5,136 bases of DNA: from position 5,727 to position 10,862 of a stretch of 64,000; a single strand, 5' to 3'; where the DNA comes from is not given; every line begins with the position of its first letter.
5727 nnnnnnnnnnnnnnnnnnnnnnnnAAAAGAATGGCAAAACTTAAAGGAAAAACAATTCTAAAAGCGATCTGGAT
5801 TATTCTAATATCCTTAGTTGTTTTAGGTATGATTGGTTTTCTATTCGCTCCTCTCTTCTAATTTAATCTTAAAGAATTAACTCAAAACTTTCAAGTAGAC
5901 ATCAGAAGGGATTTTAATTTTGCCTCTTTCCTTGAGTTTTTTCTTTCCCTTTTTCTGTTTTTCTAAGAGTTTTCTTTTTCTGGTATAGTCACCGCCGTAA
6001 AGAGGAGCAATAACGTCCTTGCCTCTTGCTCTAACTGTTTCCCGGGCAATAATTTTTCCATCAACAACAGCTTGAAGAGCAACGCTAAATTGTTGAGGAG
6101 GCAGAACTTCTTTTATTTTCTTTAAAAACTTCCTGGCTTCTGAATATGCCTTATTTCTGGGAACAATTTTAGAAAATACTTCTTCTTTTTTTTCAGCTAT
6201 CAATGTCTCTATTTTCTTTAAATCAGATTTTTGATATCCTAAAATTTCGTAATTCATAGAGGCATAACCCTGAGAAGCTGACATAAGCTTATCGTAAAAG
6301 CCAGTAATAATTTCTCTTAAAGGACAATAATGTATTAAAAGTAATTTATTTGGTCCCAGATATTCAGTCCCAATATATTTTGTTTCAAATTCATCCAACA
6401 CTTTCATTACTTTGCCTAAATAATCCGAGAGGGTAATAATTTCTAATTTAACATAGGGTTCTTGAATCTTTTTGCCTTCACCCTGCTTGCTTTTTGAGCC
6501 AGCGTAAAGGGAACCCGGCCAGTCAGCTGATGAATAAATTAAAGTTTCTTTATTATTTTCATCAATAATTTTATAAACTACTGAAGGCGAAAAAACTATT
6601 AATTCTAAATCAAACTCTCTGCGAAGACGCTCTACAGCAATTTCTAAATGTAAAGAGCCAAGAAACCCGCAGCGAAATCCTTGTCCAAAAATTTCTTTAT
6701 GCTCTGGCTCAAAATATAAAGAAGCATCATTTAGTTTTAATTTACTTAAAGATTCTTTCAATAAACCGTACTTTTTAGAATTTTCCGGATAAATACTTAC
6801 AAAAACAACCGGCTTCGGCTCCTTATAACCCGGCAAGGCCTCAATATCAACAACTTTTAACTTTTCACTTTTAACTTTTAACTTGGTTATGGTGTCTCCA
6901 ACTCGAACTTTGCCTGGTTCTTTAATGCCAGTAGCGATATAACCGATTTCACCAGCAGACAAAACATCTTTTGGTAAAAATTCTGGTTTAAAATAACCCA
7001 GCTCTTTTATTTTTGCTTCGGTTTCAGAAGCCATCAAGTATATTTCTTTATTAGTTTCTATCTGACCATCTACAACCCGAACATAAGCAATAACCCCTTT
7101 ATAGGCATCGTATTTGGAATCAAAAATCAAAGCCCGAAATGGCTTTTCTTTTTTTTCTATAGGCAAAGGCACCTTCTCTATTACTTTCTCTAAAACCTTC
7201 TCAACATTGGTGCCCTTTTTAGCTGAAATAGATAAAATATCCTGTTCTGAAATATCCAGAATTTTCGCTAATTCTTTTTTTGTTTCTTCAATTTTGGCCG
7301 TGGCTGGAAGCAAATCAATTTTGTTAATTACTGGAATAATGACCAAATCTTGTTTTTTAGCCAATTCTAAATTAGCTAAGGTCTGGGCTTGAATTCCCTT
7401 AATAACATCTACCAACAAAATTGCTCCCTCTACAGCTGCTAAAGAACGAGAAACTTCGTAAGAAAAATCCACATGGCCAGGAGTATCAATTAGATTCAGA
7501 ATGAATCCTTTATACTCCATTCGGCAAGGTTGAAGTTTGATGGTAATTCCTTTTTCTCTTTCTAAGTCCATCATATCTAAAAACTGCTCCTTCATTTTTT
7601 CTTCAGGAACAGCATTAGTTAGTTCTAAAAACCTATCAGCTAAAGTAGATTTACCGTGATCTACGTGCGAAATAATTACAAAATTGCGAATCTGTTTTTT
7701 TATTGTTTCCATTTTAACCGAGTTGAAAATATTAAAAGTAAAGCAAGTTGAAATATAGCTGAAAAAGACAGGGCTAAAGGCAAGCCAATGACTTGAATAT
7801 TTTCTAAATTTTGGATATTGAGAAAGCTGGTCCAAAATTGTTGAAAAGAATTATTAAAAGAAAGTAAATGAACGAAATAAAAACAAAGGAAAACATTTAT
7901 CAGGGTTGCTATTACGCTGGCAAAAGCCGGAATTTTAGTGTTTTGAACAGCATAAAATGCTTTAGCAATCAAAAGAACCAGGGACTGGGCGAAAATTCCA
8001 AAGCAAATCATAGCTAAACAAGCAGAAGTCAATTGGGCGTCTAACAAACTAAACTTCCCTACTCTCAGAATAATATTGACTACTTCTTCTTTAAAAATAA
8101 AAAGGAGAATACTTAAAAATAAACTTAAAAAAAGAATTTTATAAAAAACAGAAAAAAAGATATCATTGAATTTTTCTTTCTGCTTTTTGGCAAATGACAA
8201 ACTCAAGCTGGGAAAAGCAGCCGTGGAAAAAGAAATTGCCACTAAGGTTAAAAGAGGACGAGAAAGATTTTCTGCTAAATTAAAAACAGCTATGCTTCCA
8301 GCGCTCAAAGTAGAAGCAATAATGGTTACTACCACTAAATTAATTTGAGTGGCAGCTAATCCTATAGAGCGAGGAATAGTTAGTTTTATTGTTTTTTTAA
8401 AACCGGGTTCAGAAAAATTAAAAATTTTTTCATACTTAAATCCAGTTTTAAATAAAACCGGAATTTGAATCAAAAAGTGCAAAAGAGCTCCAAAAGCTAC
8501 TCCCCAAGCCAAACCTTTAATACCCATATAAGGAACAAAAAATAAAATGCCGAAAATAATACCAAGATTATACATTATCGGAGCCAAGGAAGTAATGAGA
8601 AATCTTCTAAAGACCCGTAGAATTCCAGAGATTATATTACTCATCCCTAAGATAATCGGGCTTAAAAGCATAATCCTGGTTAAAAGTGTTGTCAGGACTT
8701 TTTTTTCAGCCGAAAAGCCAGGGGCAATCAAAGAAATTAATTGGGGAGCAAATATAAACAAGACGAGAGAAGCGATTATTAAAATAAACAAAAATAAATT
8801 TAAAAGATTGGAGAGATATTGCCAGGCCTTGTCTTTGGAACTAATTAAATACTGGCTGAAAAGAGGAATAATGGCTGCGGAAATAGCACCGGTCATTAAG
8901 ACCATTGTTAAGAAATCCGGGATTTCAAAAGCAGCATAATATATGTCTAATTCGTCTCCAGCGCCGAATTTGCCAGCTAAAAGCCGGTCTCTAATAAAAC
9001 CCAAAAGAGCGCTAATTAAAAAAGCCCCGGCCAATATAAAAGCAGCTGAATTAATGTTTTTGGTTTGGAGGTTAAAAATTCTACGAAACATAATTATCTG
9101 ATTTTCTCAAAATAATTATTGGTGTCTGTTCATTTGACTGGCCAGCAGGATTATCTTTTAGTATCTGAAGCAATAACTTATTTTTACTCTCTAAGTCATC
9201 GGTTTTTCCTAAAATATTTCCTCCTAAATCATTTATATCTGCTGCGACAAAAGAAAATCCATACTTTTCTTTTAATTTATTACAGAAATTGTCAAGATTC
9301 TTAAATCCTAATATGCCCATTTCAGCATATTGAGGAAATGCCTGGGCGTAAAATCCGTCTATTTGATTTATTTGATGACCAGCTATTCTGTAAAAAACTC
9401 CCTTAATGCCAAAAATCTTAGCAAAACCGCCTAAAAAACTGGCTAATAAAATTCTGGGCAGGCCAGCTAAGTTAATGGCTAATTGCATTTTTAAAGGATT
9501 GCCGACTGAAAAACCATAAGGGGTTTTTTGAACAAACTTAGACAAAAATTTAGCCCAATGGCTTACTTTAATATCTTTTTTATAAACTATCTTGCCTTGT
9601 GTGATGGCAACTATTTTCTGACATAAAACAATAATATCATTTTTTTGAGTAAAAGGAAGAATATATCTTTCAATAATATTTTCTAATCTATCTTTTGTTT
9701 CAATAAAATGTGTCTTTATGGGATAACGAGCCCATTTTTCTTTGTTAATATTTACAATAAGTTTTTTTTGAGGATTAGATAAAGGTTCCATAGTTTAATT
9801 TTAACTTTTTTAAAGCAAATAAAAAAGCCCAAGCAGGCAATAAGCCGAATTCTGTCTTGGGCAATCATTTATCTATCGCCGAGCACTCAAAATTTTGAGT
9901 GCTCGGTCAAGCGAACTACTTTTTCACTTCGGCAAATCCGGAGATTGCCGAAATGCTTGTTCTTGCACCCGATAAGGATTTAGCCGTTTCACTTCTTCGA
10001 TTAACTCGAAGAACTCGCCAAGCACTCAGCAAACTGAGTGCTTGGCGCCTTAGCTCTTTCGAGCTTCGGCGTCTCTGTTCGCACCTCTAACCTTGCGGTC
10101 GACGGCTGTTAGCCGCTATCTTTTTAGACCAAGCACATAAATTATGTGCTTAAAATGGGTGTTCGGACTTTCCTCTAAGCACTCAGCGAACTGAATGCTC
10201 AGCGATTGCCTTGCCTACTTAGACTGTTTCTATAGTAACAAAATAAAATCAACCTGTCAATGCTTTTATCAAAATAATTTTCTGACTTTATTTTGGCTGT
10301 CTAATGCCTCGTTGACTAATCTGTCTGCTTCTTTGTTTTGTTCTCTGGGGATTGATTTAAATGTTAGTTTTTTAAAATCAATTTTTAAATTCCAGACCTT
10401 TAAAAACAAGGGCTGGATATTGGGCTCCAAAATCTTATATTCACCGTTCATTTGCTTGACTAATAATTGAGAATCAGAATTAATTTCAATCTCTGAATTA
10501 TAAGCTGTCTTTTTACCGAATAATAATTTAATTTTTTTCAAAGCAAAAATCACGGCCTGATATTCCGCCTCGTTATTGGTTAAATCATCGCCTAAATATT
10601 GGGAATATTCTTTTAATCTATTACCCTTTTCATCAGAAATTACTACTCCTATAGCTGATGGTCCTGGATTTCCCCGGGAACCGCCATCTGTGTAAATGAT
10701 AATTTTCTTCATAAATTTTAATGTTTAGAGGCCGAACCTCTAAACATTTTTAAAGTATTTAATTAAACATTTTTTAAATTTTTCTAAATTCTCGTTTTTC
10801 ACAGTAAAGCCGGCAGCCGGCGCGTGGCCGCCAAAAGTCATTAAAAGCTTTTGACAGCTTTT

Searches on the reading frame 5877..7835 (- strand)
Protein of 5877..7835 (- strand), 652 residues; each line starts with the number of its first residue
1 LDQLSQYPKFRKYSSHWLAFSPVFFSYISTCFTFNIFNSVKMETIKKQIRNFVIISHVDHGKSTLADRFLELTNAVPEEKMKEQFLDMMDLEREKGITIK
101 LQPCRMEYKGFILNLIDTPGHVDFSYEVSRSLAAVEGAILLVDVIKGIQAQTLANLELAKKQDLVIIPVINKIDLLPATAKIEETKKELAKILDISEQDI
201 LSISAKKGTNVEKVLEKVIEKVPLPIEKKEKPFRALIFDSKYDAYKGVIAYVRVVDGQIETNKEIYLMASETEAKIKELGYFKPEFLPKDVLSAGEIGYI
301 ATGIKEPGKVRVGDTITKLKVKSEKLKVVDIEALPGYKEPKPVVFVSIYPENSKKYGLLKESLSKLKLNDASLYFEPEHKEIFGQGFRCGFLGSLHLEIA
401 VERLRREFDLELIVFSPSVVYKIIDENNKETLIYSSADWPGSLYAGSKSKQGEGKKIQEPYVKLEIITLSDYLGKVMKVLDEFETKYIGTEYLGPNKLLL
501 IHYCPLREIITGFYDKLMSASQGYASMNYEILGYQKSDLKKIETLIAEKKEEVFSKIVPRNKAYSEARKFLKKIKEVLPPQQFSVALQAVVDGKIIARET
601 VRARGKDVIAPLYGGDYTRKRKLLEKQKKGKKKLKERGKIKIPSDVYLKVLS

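Call 46: search_protein_families(library=pfam, proteins=[window:5877-7835:-], max_evalue=0.00001)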
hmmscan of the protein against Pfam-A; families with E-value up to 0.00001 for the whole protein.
window:5877-7835:- (652 aa): 7 families
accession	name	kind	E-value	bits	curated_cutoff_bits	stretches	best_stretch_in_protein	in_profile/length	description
PF00009.33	GTP_EFTU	-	1.1e-52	178.8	26.5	1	47-223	1-187/188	Elongation factor Tu GTP binding domain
PF06421.17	LepA_C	-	4.6e-36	123.6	29.7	1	548-651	3-106/107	GTP-binding protein LepA C-terminus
PF00679.30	EFG_C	-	4.1e-17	62.4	27.9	1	457-543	2-87/89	Elongation factor G C-terminus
PF03144.31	GTP_EFTU_D2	-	8.4e-10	39.4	30.3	1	247-317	1-73/73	Elongation factor Tu domain 2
PF14492.12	EFG_III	-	1.1e-08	35.4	27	1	340-413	2-72/75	Elongation Factor G, domain III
PF00071.28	Ras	-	1.4e-06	28.4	21.6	1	96-222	33-160/162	Ras family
PF22042.2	EF-G_D2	-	9.5e-06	26.1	27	0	232-273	1-40/84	Elongation factor G domain 2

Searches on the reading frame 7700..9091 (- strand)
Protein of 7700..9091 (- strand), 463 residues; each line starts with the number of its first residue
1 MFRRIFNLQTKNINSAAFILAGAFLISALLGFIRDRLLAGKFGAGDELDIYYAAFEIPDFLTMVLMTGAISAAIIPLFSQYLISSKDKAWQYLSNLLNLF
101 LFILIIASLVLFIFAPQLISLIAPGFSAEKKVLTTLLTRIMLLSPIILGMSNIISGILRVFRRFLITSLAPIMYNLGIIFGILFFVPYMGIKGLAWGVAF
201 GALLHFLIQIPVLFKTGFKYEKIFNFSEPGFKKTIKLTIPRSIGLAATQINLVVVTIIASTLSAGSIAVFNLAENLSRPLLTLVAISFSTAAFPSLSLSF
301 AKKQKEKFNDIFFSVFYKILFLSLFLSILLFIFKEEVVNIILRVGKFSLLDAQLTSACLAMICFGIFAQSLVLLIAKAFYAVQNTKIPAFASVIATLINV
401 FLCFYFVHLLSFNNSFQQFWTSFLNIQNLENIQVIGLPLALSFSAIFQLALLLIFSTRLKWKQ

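Call 46: search_protein_families(library=pfam, proteins=[window:7700-9091:-], max_evalue=0.00001)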
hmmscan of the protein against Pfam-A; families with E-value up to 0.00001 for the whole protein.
window:7700-9091:- (463 aa): 2 families
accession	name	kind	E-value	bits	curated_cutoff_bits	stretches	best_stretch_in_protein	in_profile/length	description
PF03023.19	MurJ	-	5.3e-74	249.9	27.4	1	39-458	2-401/451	Lipid II flippase MurJ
PF01554.23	MatE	-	1.5e-14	54.5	24.9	1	248-404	9-160/161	MatE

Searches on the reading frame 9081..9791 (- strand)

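Call 46: search_protein_families(library=pfam, proteins=[window:9081-9791:-], max_evalue=0.00001)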
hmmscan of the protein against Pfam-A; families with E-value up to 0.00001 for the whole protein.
window:9081-9791:- (236 aa): 1 family
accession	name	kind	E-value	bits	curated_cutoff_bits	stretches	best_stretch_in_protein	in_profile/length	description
PF01996.21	F420_ligase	-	1.6e-08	34.8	25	1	25-91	2-71/218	F420-0:Gamma-glutamyl ligase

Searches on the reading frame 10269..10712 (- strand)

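Call 46: search_protein_families(library=pfam, proteins=[window:10269-10712:-], max_evalue=0.00001)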
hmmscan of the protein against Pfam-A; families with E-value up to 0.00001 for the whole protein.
window:10269-10712:- (147 aa): 2 families
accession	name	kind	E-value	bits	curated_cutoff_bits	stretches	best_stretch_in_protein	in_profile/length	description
PF13456.12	RVT_3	-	7.6e-22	78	21.6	1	8-136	2-123/123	Reverse transcriptase-like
PF00075.30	RNase_H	-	8.9e-14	52.3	25.8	1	2-90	2-77/141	RNase H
